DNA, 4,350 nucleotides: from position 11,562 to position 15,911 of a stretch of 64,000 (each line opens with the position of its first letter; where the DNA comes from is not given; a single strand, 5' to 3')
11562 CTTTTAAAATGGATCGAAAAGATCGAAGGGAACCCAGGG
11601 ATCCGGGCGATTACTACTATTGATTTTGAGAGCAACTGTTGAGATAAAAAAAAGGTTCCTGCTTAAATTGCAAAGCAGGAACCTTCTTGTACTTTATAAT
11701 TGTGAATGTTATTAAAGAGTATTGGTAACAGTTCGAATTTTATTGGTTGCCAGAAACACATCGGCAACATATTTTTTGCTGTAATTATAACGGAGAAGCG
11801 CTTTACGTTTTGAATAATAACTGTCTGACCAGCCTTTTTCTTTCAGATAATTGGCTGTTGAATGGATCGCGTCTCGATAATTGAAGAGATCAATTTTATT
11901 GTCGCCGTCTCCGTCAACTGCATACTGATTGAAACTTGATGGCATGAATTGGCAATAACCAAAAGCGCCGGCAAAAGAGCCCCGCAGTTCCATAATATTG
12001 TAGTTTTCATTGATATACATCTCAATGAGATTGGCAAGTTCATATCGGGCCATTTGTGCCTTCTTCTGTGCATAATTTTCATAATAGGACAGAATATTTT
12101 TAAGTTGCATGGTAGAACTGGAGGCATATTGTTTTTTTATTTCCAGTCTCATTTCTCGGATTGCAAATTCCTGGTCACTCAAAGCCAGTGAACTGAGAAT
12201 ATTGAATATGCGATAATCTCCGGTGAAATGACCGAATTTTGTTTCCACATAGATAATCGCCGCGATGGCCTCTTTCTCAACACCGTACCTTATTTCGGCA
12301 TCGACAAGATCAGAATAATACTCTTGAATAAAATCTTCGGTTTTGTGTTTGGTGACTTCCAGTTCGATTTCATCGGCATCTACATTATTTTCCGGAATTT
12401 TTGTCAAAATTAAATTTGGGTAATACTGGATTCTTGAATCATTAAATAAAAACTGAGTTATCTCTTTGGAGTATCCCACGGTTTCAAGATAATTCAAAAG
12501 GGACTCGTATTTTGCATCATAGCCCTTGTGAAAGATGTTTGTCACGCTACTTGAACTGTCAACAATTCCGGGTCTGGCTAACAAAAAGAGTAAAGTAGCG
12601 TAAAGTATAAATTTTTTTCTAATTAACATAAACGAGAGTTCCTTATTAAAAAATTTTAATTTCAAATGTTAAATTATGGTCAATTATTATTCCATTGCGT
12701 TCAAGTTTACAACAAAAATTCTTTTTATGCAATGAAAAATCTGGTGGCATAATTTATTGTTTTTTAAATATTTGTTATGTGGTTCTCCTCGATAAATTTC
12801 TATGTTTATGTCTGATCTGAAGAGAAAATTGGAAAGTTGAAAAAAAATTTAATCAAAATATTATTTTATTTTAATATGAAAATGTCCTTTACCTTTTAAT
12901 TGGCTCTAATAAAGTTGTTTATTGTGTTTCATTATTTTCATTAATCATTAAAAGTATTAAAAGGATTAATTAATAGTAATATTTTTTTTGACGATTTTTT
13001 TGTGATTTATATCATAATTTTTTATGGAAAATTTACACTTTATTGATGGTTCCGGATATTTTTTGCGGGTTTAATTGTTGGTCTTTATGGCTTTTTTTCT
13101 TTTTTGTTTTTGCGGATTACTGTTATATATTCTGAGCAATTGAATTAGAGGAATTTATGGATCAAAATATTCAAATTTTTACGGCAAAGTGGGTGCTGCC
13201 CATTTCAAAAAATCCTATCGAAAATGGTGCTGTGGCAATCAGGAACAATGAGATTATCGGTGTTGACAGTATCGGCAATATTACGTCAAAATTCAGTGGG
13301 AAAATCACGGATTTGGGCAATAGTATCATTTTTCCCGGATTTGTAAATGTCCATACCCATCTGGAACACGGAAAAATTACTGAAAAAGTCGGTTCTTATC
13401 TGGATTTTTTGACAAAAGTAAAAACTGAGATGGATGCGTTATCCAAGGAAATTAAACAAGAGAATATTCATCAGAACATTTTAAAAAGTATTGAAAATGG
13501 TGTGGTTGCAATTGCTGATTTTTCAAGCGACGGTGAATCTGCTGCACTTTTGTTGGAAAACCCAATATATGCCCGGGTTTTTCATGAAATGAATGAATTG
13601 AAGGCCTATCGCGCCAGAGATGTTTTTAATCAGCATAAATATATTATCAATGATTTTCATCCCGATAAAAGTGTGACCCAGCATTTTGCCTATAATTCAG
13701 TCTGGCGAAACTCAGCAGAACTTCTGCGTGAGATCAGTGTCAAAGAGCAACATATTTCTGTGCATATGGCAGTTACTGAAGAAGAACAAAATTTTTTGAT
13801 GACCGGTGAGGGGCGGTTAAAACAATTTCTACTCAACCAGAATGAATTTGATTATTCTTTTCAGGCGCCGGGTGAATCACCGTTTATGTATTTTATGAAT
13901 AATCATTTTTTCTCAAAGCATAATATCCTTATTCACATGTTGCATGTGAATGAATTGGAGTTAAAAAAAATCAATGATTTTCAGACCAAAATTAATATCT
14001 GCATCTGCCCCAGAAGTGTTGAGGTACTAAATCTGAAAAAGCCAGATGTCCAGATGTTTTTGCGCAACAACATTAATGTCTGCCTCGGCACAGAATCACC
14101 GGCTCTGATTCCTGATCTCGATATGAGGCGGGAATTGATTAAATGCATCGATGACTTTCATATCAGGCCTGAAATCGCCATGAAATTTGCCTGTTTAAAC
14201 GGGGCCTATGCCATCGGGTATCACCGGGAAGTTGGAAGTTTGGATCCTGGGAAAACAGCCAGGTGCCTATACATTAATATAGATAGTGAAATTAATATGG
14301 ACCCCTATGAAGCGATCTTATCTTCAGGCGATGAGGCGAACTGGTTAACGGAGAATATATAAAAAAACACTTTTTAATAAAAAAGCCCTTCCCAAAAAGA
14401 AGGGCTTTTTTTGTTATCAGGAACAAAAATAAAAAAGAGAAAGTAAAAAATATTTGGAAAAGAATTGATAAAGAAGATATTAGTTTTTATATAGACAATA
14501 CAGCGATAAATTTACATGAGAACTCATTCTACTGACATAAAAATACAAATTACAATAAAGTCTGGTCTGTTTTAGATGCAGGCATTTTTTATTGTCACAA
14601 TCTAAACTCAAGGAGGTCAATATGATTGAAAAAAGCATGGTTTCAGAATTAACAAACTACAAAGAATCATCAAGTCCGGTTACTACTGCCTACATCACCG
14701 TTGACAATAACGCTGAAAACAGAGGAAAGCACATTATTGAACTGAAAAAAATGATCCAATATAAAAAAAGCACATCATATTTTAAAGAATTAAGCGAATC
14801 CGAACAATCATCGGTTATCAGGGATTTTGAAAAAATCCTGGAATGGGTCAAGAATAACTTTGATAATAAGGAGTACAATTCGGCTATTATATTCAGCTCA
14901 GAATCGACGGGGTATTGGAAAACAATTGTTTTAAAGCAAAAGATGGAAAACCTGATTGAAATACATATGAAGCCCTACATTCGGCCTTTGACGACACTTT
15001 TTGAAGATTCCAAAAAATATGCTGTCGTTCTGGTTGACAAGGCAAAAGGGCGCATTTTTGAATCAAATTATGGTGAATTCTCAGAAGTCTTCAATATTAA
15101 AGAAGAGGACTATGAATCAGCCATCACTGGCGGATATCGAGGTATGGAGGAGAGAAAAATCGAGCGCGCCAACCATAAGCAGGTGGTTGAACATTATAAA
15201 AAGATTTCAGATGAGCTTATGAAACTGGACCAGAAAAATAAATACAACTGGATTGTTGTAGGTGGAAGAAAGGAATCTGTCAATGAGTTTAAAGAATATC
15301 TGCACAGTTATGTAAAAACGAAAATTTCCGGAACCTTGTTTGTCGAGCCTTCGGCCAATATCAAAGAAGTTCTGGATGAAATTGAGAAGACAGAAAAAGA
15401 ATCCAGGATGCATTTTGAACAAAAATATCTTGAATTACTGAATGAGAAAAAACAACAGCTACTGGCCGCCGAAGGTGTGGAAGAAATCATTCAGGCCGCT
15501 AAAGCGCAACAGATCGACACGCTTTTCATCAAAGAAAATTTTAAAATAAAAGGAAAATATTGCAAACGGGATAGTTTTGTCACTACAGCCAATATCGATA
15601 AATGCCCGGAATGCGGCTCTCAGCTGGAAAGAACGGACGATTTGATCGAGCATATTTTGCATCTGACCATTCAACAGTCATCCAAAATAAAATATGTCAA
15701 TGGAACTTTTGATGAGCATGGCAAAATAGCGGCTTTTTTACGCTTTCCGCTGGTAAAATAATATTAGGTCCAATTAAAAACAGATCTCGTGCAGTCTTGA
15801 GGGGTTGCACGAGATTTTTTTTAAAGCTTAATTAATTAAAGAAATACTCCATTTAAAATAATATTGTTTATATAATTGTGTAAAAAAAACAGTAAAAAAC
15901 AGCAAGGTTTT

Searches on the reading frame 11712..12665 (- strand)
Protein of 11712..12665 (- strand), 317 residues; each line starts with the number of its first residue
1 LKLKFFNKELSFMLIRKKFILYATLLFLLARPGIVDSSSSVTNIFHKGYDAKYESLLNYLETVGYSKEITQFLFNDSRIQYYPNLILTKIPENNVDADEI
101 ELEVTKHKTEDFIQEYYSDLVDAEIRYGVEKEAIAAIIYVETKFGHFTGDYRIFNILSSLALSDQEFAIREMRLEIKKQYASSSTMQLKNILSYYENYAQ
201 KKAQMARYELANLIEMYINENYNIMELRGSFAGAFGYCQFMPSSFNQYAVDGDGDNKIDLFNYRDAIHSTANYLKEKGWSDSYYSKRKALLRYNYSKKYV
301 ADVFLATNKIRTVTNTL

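Call 7: search_protein_families(library=pfam, proteins=[window:11712-12665:-], max_evalue=0.001)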
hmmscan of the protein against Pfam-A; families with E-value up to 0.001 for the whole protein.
window:11712-12665:- (317 aa): 2 families
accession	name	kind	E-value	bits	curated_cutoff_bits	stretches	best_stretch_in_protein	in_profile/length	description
PF13406.11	SLT_2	-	5.4e-44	151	24.3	1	108-289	65-211/292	Transglycosylase SLT domain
PF01464.25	SLT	-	0.00022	21.2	21.3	0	231-301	34-102/117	Transglycosylase SLT domain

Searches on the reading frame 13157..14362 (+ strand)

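Call 7: search_protein_families(library=pfam, proteins=[window:13157-14362:+], max_evalue=0.001)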
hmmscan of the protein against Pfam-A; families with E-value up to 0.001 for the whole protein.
window:13157-14362:+ (401 aa): 1 family
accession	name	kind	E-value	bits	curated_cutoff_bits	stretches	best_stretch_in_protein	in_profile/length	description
PF01979.26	Amidohydro_1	-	2.2e-21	76.9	25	1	57-369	1-314/345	Amidohydrolase family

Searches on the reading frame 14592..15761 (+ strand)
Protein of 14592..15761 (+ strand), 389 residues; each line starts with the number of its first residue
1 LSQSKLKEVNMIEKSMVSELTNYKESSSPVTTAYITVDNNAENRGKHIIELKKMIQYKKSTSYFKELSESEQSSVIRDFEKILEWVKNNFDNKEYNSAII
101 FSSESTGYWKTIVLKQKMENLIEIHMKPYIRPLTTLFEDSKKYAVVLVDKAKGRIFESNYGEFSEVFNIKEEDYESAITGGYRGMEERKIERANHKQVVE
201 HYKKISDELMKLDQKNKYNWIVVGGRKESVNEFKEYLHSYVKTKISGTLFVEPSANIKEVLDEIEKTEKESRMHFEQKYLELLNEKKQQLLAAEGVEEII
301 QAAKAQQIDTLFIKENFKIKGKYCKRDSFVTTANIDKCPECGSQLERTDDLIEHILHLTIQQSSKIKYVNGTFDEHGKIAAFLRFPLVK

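Call 7: search_protein_families(library=pfam, proteins=[window:14592-15761:+], max_evalue=0.001)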
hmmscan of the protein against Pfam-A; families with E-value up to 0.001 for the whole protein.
window:14592-15761:+ (389 aa): 3 families
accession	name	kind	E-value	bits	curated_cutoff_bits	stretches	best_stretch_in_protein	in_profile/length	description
PF18854.6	baeRF_family10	-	4.1e-21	76.2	27.1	1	128-267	1-141/143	Bacterial archaeo-eukaryotic release factor family 10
PF18846.6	baeRF_family5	-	4.6e-05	24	27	1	189-257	58-126/132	Bacterial archaeo-eukaryotic release factor family 5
PF18856.6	baeRF_family12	-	0.00021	22.3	27.7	0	187-249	58-122/138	Bacterial archaeo-eukaryotic release factor family 12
